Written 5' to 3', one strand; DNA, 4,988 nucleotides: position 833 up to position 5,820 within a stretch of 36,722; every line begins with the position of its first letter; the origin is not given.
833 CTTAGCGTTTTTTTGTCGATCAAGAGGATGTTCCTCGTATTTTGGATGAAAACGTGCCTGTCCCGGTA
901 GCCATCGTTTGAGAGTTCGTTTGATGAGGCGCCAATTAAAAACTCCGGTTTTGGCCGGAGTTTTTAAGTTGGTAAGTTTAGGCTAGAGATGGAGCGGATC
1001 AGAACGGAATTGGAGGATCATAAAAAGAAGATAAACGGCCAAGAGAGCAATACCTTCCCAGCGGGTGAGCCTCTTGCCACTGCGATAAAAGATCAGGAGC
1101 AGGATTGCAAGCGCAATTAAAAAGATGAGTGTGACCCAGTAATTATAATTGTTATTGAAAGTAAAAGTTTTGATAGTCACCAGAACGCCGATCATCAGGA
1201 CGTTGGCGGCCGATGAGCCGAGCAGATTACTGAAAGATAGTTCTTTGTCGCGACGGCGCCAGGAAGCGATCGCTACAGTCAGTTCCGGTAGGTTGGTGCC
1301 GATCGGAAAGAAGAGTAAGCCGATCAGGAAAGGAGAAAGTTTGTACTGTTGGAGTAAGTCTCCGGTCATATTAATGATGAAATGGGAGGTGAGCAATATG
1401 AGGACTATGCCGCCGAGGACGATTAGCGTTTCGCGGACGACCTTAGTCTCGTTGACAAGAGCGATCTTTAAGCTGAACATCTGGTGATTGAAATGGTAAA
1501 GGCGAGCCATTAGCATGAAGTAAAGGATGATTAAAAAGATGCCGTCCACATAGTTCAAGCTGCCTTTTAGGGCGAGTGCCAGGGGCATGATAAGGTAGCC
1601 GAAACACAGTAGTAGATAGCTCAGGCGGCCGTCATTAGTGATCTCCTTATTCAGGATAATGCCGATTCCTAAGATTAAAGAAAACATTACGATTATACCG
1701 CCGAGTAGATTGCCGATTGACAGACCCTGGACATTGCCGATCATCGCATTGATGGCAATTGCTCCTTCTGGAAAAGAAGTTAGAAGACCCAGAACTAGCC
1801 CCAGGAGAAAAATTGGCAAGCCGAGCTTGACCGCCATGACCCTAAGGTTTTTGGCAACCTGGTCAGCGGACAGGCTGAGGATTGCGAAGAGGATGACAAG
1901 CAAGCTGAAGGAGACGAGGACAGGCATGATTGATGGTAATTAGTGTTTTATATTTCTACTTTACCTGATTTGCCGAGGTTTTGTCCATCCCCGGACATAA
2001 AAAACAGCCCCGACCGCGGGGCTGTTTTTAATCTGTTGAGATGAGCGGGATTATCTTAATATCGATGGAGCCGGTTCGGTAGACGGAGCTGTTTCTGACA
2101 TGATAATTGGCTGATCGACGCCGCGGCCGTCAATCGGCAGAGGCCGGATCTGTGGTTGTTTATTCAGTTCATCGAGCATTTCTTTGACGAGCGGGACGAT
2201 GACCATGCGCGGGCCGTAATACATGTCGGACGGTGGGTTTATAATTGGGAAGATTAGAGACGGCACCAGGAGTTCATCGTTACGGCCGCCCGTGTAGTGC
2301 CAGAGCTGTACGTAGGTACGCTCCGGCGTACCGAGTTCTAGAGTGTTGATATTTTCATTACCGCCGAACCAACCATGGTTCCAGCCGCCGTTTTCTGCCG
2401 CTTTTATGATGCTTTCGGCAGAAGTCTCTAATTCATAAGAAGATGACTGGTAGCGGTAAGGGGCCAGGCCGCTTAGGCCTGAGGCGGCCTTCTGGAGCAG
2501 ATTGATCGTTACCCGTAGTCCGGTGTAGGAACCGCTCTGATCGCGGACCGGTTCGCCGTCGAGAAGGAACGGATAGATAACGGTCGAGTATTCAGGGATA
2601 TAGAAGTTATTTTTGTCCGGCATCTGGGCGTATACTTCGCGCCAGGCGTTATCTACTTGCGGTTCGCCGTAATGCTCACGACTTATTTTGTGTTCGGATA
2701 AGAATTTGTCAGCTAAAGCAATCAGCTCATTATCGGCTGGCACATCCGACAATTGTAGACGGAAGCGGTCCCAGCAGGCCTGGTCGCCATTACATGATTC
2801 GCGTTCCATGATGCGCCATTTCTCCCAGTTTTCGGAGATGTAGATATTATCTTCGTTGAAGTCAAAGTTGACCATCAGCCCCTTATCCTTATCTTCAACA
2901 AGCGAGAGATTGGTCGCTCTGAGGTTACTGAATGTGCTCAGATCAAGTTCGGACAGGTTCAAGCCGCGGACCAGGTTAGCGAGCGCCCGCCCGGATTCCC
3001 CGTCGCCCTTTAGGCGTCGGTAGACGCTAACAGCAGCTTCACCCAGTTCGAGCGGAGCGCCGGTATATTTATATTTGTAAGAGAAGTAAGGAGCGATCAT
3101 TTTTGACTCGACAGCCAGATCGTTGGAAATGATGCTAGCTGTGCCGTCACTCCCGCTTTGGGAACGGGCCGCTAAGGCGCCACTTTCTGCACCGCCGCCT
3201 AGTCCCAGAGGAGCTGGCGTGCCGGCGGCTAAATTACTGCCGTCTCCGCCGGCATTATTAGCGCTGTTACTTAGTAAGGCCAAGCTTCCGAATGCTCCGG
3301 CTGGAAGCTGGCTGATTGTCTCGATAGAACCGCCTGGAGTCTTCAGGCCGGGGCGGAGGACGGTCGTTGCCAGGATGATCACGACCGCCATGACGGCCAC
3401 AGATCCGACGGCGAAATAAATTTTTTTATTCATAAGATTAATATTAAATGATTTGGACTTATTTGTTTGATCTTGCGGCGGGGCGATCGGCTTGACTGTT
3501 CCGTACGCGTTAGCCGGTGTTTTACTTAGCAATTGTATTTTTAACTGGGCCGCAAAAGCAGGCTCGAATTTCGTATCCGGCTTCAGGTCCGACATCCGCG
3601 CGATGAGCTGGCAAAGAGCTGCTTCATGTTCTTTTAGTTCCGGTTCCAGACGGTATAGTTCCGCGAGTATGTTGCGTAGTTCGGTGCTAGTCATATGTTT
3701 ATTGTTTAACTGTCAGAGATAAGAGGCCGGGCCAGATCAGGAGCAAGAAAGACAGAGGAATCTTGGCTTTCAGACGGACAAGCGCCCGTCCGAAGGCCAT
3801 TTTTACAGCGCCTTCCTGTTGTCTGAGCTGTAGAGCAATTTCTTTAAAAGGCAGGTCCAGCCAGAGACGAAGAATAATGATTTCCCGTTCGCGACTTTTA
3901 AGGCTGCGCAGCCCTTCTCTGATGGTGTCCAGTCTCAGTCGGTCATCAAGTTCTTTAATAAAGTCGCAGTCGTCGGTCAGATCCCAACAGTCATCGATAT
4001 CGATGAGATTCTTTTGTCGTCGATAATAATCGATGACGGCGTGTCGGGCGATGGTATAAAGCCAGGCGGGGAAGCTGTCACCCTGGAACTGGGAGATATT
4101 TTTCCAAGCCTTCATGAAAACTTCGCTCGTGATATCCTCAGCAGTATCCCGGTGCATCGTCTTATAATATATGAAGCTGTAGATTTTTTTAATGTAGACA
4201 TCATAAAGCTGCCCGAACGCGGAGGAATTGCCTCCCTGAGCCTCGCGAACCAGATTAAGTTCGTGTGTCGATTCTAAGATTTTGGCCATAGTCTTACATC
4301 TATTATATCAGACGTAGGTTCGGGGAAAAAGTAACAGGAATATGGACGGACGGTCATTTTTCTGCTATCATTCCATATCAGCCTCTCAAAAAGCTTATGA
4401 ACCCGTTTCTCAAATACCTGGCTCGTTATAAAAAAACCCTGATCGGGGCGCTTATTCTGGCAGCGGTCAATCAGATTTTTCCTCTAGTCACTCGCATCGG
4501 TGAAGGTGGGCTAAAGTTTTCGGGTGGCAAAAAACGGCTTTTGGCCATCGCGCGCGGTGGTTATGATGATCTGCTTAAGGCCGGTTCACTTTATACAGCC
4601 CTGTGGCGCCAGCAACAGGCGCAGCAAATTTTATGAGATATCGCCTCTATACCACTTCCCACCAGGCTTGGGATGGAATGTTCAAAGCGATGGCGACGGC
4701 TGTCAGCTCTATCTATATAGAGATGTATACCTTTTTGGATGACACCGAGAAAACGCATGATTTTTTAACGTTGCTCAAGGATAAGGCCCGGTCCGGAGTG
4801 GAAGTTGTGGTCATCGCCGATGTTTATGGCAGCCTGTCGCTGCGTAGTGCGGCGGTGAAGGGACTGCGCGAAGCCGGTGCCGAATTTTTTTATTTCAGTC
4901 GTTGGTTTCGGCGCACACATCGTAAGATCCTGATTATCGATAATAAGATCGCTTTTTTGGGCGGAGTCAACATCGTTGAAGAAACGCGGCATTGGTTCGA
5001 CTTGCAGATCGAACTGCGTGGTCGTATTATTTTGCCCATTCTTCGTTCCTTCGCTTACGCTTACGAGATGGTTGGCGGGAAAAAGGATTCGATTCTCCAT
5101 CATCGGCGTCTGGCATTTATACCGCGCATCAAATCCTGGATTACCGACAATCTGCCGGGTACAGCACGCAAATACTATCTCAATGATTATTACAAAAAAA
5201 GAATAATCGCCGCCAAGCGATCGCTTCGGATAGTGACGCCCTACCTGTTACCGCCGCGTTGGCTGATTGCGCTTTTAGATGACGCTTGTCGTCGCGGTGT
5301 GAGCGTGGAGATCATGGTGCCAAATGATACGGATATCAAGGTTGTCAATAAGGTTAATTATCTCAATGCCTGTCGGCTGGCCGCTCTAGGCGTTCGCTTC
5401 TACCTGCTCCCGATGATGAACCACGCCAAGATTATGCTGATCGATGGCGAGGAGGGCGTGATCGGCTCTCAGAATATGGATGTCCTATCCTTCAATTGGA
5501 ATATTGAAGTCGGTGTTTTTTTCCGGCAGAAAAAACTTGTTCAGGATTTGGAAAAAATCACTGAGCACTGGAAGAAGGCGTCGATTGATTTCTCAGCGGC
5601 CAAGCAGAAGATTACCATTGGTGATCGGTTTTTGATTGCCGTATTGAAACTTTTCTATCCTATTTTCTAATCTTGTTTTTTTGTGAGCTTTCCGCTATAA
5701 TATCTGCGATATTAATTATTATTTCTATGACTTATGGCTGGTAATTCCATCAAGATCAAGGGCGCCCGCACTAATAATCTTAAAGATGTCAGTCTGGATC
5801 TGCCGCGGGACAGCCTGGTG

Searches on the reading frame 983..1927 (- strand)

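Call 9: search_protein_families(library=pfam, proteins=[window:983-1927:-], max_evalue=0.001)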
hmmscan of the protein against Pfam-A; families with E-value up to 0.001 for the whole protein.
window:983-1927:- (314 aa): 1 family
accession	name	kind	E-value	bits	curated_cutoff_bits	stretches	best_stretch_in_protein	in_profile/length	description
PF01699.29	Na_Ca_ex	-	3.1e-38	131.5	24.9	2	168-307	4-150/151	Sodium/calcium exchanger protein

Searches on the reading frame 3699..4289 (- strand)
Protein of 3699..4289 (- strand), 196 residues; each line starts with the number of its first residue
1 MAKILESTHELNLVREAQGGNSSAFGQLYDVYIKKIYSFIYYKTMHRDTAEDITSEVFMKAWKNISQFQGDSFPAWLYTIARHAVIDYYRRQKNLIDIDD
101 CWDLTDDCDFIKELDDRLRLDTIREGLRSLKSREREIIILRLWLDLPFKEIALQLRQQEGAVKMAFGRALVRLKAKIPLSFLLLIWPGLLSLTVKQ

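Call 9: search_protein_families(library=pfam, proteins=[window:3699-4289:-], max_evalue=0.001)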
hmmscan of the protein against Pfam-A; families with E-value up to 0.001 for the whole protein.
window:3699-4289:- (196 aa): 3 families
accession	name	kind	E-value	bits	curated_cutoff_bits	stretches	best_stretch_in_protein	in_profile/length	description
PF04542.20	Sigma70_r2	-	4.7e-17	62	24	1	28-93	1-69/71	Sigma-70 region 2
PF08281.18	Sigma70_r4_2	-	1.4e-08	34.7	25.7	1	122-173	3-54/54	Sigma-70, region 4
PF04545.22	Sigma70_r4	-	1.3e-06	28.2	24.1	1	127-174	2-49/50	Sigma-70, region 4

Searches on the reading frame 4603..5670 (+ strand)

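Call 9: search_protein_families(library=pfam, proteins=[window:4603-5670:+], max_evalue=0.001)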
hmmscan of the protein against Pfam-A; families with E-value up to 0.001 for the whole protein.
window:4603-5670:+ (355 aa): 3 families
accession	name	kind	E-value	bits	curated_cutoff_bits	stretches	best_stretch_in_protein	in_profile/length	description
PF13091.12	PLDc_2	-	3.9e-35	121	27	2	198-321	2-129/132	PLD-like domain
PF00614.28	PLDc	-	5e-12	45.7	21.9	1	104-126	4-26/28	Phospholipase D Active site motif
PF11495.14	Regulator_TrmB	-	0.00051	19.8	22.2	0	195-325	13-131/233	Archaeal transcriptional regulator TrmB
